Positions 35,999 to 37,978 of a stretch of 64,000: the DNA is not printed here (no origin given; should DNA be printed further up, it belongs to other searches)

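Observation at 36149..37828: HydF [FeFe]-hydrogenase maturase with a targeting-like leader implies a hydrogenase maturation system in this eukaryote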

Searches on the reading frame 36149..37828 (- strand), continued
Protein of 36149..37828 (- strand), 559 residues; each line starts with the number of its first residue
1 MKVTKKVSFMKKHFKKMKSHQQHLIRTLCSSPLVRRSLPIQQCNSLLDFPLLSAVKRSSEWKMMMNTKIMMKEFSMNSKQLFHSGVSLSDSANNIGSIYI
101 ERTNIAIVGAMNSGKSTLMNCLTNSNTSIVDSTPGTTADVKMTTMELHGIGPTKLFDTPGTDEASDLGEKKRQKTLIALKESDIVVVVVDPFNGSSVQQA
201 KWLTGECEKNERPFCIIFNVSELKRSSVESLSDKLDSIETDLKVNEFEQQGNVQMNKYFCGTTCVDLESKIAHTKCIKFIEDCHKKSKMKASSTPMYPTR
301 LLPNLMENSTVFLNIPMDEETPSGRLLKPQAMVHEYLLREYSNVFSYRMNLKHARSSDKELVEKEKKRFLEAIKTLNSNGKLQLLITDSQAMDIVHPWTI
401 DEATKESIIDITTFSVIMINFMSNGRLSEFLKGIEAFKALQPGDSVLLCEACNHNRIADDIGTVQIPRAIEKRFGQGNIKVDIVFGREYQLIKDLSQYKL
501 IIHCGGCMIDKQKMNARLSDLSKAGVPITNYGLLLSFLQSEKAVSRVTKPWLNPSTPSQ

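Call 36: find_encoding_contigs(protein=P0004, flank=3000, max_places=2)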
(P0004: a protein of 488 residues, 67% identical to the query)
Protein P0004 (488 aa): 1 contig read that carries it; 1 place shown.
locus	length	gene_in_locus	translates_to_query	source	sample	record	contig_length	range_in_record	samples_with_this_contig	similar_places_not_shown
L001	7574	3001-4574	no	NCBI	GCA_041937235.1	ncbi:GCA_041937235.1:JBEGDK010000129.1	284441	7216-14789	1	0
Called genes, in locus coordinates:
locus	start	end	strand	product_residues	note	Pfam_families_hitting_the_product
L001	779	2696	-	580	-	PF00023:Ank (faint), PF12796:Ank_2, PF13606:Ank_3 (faint), PF13637:Ank_4 (faint), PF13857:Ank_5, PF00069:Pkinase, PF07714:PK_Tyr_Ser-Thr, PF10707:YrbL-PhoP_reg (weak), +1 more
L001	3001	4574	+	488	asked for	PF01926:MMR_HSR1, PF02421:FeoB_N, PF18128:HydF_dimer (faint), PF18133:HydF_tetramer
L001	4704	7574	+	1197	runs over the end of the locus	PF08389:Xpo1, PF19273:Exportin-5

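Call 37: find_encoding_contigs(protein=P0002, flank=4000, max_places=2)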
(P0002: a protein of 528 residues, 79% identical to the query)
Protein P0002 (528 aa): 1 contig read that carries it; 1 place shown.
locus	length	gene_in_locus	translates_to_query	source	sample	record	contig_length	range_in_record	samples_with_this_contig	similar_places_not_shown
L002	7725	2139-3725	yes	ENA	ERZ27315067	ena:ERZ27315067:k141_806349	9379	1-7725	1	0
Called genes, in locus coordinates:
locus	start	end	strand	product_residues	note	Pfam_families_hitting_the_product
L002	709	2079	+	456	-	PF00149:Metallophos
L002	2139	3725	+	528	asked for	PF01926:MMR_HSR1, PF02421:FeoB_N, PF18128:HydF_dimer (faint), PF18133:HydF_tetramer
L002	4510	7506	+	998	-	PF08389:Xpo1 (weak), PF19273:Exportin-5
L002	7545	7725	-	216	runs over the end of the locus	PF02798:GST_N, PF13417:GST_N_3, PF13409:GST_N_2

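Call 38: fold_search(model_id=the predicted structure, library=pdb)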
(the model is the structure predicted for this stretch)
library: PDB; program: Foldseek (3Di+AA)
matches with E <= 10: 1649; with E <= 0.001: 963
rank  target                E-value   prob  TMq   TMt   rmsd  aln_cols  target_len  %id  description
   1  5kh0_B                1.8e-22  1.00  0.40  0.57   8.2       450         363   26  Crystal Structure of HydF from thermosipho melanesiensis in complex with a [4Fe-4S] cluster (released 2017-05-03)
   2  5kh0_A                2.8e-22  1.00  0.41  0.57   8.0       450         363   26  Crystal Structure of HydF from thermosipho melanesiensis in complex with a [4Fe-4S] cluster (released 2017-05-03)
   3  5kh0_C                4.3e-21  1.00  0.40  0.57   8.2       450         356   25  Crystal Structure of HydF from thermosipho melanesiensis in complex with a [4Fe-4S] cluster (released 2017-05-03)
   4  3qq5                  5.4e-20  1.00  0.44  0.59   7.5       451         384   24  Crystal structure of the [FeFe]-hydrogenase maturation protein HydF (released 2011-11-16)
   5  5lad                  1.6e-17  1.00  0.38  0.53   8.4       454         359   22  Crystal Structure of apo HydF from thermotoga maritima (released 2017-05-03)
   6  7pua_IA               8.6e-08  1.00  0.25  0.20  17.5       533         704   14  Middle assembly intermediate of the Trypanosoma brucei mitoribosomal small subunit (released 2022-03-02)
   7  2gj8_D                3.2e-07  1.00  0.23  0.63   5.9       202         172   21  Structure of the MnmE G-domain in complex with GDP*AlF4-, Mg2+ and K+ (released 2006-07-04)
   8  2gj8_A                3.8e-07  1.00  0.23  0.67   5.3       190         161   19  Structure of the MnmE G-domain in complex with GDP*AlF4-, Mg2+ and K+ (released 2006-07-04)
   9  2gja_A                5.9e-07  1.00  0.23  0.66   5.2       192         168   21  Structure of the MnmE G-domain in complex with GDP*AlF4-, Mg2+ and NH4+ (released 2006-07-04)
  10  9o0p_A                1.1e-06  1.00  0.24  0.69   4.0       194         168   12  Crystal structure of GDP-bound mutant MRAS in complex with MRTX1133 (released 2026-01-21)
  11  6gaz_BC               1.3e-06  1.00  0.26  0.25  21.1       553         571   14  Unique features of mammalian mitochondrial translation initiation revealed by cryo-EM. This file contains the 28S rib (released 2018-08-08)
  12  3iev_A                1.4e-06  1.00  0.26  0.45  16.6       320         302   16  Crystal Structure of ERA in Complex with MgGNP and the 3' End of 16S rRNA (released 2009-08-25)
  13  9mez_G                1.5e-06  1.00  0.24  0.66   4.4       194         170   12  Crystal structure of MRAS(GDP) bound to LZTR1(Kelch domain) (released 2025-09-10)
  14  9gbj                  1.7e-06  1.00  0.24  0.67   4.5       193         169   14  KRAS G12D in complex with covalent inhibitor (released 2025-04-30)
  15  2wjg_B                1.8e-06  1.00  0.25  0.71   4.8       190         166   23  Structure and function of the FeoB G-domain from Methanococcus jannaschii (released 2009-07-28)
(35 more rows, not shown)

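Call 40: list_cluster_members(proteins=[P0001])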
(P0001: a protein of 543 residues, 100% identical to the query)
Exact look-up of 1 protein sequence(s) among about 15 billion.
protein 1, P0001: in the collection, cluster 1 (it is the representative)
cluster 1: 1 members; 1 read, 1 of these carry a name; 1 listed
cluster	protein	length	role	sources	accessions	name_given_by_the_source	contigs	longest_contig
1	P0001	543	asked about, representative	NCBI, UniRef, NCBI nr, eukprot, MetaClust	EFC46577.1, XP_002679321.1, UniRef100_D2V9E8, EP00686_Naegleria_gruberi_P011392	[Fe] hydrogenase maturation protein [Naegleria gruberi] | [Fe] hydrogenase maturation protein n=1 Tax=Naegleria gruberi TaxID=5762 ... | XP_002679321.1 [Fe] hydrogenase maturation protein [Naegleria gruberi strain NEG-M]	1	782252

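Call 57: search_protein_families(library=ncbifam, proteins=[P0022, P0031, P0014, P0003, P0114, P0168, P0171, P0204], max_evalue=1e-30)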
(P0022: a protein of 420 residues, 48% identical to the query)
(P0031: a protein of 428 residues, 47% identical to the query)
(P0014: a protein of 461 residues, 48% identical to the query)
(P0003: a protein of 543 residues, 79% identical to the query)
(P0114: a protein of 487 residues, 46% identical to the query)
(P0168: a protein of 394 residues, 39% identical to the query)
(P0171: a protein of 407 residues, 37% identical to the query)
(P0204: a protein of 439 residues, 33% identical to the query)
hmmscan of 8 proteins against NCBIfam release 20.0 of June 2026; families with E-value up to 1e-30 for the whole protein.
P0022 (420 aa): 1 family
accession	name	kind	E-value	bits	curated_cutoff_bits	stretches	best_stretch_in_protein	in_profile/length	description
TIGR03918.1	GTP_HydF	equivalog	2.6e-97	326.1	325.55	1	3-404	6-385/392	[FeFe] hydrogenase H-cluster maturation GTPase HydF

P0031 (428 aa): 1 family
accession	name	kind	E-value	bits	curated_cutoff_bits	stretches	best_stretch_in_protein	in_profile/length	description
TIGR03918.1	GTP_HydF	equivalog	5.8e-91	305.2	325.55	1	2-413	6-386/392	[FeFe] hydrogenase H-cluster maturation GTPase HydF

P0014 (461 aa): 1 family
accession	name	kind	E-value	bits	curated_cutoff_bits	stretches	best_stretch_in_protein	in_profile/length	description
TIGR03918.1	GTP_HydF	equivalog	1.8e-78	264.1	325.55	1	6-447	7-385/392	[FeFe] hydrogenase H-cluster maturation GTPase HydF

P0003 (543 aa): 1 family
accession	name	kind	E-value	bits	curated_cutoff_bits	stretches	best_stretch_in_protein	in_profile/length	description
TIGR03918.1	GTP_HydF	equivalog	4e-83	279.4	325.55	2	293-526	182-385/392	[FeFe] hydrogenase H-cluster maturation GTPase HydF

P0114 (487 aa): 1 family
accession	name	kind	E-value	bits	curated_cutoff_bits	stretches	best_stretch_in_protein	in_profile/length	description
TIGR03918.1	GTP_HydF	equivalog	1.4e-91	307.2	325.55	1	72-473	7-385/392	[FeFe] hydrogenase H-cluster maturation GTPase HydF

P0168 (394 aa): 1 family
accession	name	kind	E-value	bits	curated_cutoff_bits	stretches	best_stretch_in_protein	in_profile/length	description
TIGR03918.1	GTP_HydF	equivalog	6.7e-148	492.7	325.55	1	3-388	2-391/392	[FeFe] hydrogenase H-cluster maturation GTPase HydF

P0171 (407 aa): 1 family
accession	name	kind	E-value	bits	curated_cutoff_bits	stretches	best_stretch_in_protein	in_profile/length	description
TIGR03918.1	GTP_HydF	equivalog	1.3e-145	485.2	325.55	1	6-403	2-384/392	[FeFe] hydrogenase H-cluster maturation GTPase HydF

P0204 (439 aa): 2 families
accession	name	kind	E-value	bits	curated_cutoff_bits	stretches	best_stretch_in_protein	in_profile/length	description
TIGR03918.1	GTP_HydF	equivalog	1.3e-167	557.6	325.55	2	173-431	133-391/392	[FeFe] hydrogenase H-cluster maturation GTPase HydF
TIGR03594.1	GTPase_EngA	equivalog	2.2e-31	109.4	306.7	1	10-147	174-314/432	ribosome biogenesis GTPase Der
